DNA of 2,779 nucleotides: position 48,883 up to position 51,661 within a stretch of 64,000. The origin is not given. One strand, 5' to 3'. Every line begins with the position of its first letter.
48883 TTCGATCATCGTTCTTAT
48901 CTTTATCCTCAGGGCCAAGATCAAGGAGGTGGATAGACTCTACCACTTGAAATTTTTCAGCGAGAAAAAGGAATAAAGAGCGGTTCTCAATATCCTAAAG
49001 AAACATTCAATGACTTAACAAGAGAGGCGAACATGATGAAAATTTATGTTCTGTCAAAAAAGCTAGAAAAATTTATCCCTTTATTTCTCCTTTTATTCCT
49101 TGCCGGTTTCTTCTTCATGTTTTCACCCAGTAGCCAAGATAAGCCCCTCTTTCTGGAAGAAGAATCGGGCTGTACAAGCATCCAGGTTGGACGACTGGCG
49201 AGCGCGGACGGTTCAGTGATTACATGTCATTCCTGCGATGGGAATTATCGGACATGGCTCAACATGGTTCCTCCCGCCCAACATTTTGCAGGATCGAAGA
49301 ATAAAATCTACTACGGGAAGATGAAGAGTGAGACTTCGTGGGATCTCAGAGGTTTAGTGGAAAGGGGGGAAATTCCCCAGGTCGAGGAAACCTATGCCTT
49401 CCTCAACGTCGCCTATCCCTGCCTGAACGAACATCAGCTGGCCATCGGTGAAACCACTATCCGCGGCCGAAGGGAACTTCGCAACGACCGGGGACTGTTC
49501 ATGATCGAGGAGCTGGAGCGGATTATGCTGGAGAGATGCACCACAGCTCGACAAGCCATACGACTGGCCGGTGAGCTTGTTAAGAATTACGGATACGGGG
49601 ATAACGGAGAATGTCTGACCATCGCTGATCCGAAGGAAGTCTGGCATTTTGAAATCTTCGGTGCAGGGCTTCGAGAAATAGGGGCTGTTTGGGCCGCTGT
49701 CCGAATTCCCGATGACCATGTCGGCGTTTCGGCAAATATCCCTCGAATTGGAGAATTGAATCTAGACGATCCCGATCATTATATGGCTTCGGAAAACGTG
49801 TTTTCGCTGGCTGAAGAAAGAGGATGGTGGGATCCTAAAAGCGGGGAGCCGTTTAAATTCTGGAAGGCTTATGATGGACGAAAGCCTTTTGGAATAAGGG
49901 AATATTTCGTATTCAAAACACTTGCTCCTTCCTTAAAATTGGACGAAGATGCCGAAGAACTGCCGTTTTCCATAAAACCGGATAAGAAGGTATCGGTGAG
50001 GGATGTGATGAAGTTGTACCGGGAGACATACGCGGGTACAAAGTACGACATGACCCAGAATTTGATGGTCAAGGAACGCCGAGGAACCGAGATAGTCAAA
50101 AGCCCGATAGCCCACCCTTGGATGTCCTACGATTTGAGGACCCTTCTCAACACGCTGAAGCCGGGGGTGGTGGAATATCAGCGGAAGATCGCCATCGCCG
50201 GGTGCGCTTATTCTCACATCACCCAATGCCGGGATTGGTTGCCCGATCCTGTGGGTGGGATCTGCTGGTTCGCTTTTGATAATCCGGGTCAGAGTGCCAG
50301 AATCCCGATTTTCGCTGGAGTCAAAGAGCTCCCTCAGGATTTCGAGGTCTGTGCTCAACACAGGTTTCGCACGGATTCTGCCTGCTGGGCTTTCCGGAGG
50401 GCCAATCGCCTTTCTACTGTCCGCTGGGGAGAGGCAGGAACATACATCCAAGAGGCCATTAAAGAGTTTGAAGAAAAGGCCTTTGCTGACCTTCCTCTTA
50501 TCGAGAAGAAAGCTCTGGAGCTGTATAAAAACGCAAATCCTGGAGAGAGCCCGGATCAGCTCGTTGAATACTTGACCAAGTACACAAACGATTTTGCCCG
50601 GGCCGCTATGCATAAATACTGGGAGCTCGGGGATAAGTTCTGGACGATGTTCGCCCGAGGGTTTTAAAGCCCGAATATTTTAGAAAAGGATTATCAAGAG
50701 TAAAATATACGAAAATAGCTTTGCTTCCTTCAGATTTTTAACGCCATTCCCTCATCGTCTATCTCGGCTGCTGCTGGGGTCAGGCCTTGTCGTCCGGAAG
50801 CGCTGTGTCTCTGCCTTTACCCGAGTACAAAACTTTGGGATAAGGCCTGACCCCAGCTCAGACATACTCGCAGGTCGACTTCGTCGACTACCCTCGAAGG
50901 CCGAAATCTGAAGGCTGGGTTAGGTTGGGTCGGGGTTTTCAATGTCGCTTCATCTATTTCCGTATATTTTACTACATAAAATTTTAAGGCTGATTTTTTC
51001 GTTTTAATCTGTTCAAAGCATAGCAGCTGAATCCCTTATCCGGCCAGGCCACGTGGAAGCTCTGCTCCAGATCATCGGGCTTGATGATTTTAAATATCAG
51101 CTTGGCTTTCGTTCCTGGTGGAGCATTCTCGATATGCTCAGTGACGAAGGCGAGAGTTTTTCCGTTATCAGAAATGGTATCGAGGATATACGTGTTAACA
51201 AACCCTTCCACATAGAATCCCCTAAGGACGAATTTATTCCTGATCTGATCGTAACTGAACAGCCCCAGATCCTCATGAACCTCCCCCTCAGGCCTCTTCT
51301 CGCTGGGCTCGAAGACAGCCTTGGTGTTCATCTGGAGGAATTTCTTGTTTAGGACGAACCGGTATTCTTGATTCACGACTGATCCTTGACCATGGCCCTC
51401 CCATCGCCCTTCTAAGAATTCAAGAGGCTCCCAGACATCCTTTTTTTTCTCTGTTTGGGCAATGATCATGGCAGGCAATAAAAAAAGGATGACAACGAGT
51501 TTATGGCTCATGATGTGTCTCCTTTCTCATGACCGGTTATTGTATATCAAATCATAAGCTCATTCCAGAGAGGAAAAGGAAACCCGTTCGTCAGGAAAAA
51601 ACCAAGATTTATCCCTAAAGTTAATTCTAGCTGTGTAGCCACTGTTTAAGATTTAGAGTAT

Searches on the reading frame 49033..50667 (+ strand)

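Call 47: search_protein_families(library=pfam, proteins=[window:49033-50667:+], max_evalue=0.001)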
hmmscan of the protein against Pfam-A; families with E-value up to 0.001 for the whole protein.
window:49033-50667:+ (544 aa): 1 family
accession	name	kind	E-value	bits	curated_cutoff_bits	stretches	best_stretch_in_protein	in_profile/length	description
PF03577.20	Peptidase_C69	-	1.2e-56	192.9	23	1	47-475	2-399/402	Peptidase family C69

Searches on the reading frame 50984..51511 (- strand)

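Call 47: search_protein_families(library=pfam, proteins=[window:50984-51511:-], max_evalue=0.001)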
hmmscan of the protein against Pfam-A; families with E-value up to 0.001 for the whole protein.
window:50984-51511:- (175 aa): 1 family
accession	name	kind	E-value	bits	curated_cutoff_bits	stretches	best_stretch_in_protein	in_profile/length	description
PF08768.17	THAP4_heme-bd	-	0.0003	21.4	25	1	28-171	3-151/151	THAP4-like, heme-binding beta-barrel domain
